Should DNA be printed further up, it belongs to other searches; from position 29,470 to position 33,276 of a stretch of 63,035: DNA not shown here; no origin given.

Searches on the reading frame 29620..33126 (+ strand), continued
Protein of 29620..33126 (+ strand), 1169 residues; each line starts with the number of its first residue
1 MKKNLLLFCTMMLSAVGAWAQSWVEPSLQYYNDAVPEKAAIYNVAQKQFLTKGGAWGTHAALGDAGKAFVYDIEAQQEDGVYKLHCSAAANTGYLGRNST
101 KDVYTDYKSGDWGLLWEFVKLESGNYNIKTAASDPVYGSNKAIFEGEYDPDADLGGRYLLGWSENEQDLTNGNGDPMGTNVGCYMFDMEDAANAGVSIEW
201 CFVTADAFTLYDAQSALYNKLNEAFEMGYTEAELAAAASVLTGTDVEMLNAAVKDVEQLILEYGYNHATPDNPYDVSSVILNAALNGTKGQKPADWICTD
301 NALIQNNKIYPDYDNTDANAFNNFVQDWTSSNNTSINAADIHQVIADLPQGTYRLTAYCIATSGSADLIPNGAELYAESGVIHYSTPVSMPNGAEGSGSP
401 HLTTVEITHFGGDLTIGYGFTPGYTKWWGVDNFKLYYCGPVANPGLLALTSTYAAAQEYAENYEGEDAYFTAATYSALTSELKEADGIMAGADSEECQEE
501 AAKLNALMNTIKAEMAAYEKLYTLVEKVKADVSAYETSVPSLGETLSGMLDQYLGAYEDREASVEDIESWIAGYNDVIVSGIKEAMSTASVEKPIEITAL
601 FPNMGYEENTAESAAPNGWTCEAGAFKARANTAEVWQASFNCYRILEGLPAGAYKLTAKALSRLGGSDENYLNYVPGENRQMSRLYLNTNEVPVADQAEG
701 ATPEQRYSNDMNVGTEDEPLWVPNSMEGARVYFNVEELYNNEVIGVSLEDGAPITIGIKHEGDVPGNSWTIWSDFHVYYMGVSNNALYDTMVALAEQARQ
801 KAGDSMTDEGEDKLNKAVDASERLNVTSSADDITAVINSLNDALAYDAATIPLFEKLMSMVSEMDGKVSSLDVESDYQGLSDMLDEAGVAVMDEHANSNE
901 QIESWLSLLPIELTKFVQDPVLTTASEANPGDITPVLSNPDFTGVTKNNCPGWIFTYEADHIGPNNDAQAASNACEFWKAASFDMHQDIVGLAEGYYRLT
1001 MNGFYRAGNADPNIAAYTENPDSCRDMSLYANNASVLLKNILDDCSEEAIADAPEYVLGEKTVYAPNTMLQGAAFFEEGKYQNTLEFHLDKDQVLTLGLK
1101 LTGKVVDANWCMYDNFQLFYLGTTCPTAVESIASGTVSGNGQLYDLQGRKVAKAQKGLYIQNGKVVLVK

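Call 88: search_protein_representatives(protein=window:29620-33126:+)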
Query: 1169 residues. Proteins with E-value up to 0.001 (for the whole library): 2185; up to 1e-10: 1341; up to 1e-30: 386. The best 150 are listed.
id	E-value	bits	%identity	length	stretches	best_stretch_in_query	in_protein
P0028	2.6e-280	949.3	46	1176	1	1-1166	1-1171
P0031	2.0e-263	893.4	44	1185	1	1-1166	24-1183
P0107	1.4e-219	748.2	38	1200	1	1-1169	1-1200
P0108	2.8e-204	697.5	40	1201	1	1-1169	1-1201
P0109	7.2e-183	626.6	37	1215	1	1-1169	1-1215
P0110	1.7e-178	612.1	37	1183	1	11-1169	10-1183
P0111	2.7e-151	522.0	40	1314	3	406-1165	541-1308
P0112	1.3e-142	493.2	34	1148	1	16-1164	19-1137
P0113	1.0e-127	443.9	32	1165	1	9-1160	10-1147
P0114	2.5e-122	426.1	37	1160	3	41-622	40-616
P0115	4.3e-121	422.0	35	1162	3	1-602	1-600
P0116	4.2e-119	415.4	34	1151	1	192-1160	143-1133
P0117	1.5e-114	400.3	36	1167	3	1-953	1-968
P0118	9.9e-109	381.1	31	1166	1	199-1157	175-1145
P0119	8.0e-105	368.1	37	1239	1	315-1169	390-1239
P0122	1.1e-95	337.9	35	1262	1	346-1169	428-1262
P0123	2.6e-95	336.6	32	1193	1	7-1169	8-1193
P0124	9.9e-94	331.4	32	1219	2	205-1169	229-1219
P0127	1.3e-91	324.4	37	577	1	615-1169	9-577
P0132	6.7e-87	308.8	31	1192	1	2-1169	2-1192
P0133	5.1e-86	305.9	32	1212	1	200-1141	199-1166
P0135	8.8e-83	295.2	33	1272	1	347-1169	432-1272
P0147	1.9e-74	267.5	31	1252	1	321-1169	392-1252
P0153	2.0e-69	250.9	31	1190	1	1-1169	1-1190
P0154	3.4e-69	250.1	30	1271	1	342-1169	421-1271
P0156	2.9e-68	247.1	30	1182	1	1-1169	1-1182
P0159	2.5e-66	240.7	33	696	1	503-1169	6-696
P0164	1.5e-63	231.5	31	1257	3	684-1169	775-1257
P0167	5.1e-63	229.7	31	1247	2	89-1169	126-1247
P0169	3.4e-62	227.0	31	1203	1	16-1169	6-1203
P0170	9.4e-61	222.2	32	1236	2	262-1169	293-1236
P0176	1.6e-59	218.1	29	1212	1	14-1169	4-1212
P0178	3.5e-59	217.0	29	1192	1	2-1169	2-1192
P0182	5.6e-57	209.7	28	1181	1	39-1169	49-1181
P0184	7.5e-57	209.3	29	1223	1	1-1169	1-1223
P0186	2.7e-56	207.4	31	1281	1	5-1169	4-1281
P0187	6.4e-56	206.2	32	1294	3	632-1169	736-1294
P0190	1.8e-55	204.7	29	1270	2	626-1169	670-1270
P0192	2.8e-55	204.1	29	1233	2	230-1169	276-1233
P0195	1.1e-54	202.1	29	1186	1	39-1169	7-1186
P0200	2.3e-53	197.8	29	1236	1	192-1169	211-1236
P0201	2.5e-53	197.6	30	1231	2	266-1169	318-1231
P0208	9.8e-52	192.3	28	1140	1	115-1160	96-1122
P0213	2.2e-50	187.9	30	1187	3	631-1160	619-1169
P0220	1.3e-49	185.3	30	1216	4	644-1169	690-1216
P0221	1.5e-49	185.1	31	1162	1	13-1169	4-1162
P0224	8.3e-49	182.6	28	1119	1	2-1169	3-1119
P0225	1.1e-48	182.2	28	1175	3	618-1166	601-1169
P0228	4.9e-48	180.1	29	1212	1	128-1123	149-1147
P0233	1.0e-47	179.0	28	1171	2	180-1169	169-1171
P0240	1.1e-46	175.6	30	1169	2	115-1009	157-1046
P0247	1.6e-45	171.7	27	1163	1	11-1169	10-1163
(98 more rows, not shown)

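Call 92: search_protein_families(library=pfam, proteins=[P0078, P0080, P0072, P0079, P0077, P0087], max_evalue=0.001)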
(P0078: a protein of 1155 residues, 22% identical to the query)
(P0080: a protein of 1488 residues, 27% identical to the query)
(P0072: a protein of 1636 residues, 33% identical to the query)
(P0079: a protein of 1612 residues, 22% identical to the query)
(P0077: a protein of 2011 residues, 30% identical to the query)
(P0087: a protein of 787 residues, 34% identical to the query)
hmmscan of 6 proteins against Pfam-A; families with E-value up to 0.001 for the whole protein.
P0078 (1155 aa): 1 family
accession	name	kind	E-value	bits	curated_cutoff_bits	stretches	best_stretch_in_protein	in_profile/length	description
PF07745.19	Glyco_hydro_53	-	1.4e-78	264.7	24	1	29-354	2-337/340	Glycosyl hydrolase family 53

P0080 (1488 aa): 3 families
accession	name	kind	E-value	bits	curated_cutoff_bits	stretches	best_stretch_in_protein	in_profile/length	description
PF22848.2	ASD1_dom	-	1e-47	163.2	22.2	1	241-468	3-239/239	Alpha-L-arabinofuranosidase 1 domain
PF06964.18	Alpha-L-AF_C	-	1.3e-23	84.5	27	1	465-819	1-165/165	Alpha-L-arabinofuranosidase C-terminal domain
PF02018.23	CBM_4_9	-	8.8e-13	49.2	25.9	1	79-207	2-130/136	Carbohydrate binding domain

P0072 (1636 aa): 0 families

P0079 (1612 aa): 0 families

P0077 (2011 aa): 1 family
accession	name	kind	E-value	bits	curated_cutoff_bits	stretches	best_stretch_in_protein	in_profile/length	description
PF07495.19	Y_Y_Y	-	4.6e-06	26.9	26.6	0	1554-1584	22-51/65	Y_Y_Y domain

P0087 (787 aa): 0 families

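Call 96: fold_search(model_id=the predicted structure, library=viral)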
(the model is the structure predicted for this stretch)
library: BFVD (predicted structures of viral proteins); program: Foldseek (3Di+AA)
matches with E <= 10: 1357; with E <= 0.001: 141
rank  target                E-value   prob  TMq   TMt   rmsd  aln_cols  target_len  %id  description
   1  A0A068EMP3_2          6.2e-16  1.00  0.10  0.10  31.9       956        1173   10  Putative tail protein [Bacillus phage CP-51]
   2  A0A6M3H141            5.9e-14  1.00  0.11  0.09  57.8      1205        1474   10  (no name in the UniProt tables at hand)
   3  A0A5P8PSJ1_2          1.3e-13  1.00  0.08  0.08  74.2      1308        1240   11  Tail protein [Acinetobacter phage VB_ApiP_XC38]
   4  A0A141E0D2            9.3e-13  1.00  0.09  0.10  61.9      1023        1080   11  PblB [Streptococcus phage phiARI0285-3]
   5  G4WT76                1.2e-12  1.00  0.09  0.09  45.6      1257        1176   11  (no name in the UniProt tables at hand)
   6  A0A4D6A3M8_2          3.2e-12  1.00  0.09  0.09  59.5      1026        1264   11  (no name in the UniProt tables at hand)
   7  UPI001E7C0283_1       6.8e-12  1.00  0.10  0.12  29.5       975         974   11  (no name look-up for this kind of identifier)
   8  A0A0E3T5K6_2          1.9e-11  1.00  0.09  0.11  43.7       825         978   11  Tail fiber [Bacillus phage Stills]
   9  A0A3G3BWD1            7.0e-11  1.00  0.11  0.11  33.8      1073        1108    9  (no name in the UniProt tables at hand)
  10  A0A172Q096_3          1.7e-10  1.00  0.09  0.08  49.8      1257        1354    9  F5/8 type C domain-containing protein [Acinetobacter phage vB_AbaM_ME3]
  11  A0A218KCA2            3.4e-10  1.00  0.10  0.11  30.4      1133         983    9  CBM-cenC domain-containing protein [Bacillus phage PBC2]
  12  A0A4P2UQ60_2          4.5e-10  1.00  0.08  0.11  49.0       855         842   10  (no name in the UniProt tables at hand)
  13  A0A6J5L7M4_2          4.7e-10  1.00  0.11  0.11  36.5       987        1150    9  Tip attachment protein J [uncultured Caudovirales phage]
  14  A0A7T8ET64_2          4.7e-10  1.00  0.08  0.07  47.6       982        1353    8  (no name in the UniProt tables at hand)
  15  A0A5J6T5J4            2.0e-09  1.00  0.09  0.08  40.9      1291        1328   10  (no name in the UniProt tables at hand)
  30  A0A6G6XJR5            5.2e-08  1.00  0.10  0.11  41.0      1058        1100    9  Minor tail protein [Gordonia phage Skog]
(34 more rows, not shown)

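Call 101: find_encoding_contigs(protein=P0035, flank=10000, max_places=1)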
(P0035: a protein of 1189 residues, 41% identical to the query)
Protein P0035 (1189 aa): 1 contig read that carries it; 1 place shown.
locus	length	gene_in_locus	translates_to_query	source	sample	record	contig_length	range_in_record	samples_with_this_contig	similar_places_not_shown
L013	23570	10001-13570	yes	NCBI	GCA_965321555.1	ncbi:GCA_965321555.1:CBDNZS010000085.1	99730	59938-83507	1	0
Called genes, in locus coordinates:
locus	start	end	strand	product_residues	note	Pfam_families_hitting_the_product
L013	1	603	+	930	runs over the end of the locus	-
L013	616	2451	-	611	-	PF00270:DEAD, PF00271:Helicase_C, PF16124:RecQ_Zn_bind, PF09382:RQC, PF00570:HRDC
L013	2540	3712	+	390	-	PF00375:SDF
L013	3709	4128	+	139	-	PF12833:HTH_18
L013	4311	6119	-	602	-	PF00069:Pkinase, PF07714:PK_Tyr_Ser-Thr, PF01636:APH (faint), PF03109:ABC1, PF03781:FGE-sulfatase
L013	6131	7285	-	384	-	PF02661:Fic, PF21247:Fic-like_C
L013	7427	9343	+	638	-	PF03571:Peptidase_M49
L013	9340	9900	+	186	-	PF08713:DNA_alkylation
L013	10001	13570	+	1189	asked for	-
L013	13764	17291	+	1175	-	-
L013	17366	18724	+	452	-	PF01554:MatE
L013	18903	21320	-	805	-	PF08245:Mur_ligase_M, PF01168:Ala_racemase_N, PF00842:Ala_racemase_C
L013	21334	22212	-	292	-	PF08885:GSCFA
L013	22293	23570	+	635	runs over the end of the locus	PF13292:DXP_synthase_N, PF02779:Transket_pyr, PF02780:Transketolase_C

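Call 102: find_encoding_contigs(protein=P0038, flank=10000, max_places=1)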
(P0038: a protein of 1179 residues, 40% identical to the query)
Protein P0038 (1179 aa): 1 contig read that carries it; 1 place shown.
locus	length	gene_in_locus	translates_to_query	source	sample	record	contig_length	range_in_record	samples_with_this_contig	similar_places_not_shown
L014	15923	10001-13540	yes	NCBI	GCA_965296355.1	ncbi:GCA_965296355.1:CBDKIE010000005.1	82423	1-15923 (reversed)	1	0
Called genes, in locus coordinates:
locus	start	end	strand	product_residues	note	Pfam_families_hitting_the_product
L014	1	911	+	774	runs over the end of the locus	PF17678:Glyco_hydro_92N, PF07971:Glyco_hydro_92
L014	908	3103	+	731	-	PF12971:NAGLU_N, PF05089:NAGLU, PF12972:NAGLU_C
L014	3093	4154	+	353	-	PF07786:HGSNAT_cat, PF16401:DUF5009 (weak)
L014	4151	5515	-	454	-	PF00152:tRNA-synt_2 (faint), PF13393:tRNA-synt_His (weak), PF00587:tRNA-synt_2b, PF13393:tRNA-synt_His, PF03129:HGTP_anticodon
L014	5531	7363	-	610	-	PF00270:DEAD, PF04851:ResIII (faint), PF00271:Helicase_C, PF16124:RecQ_Zn_bind, PF09382:RQC, PF00570:HRDC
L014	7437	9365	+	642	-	PF03571:Peptidase_M49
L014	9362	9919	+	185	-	PF08713:DNA_alkylation (weak)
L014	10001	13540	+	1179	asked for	-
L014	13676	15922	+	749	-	?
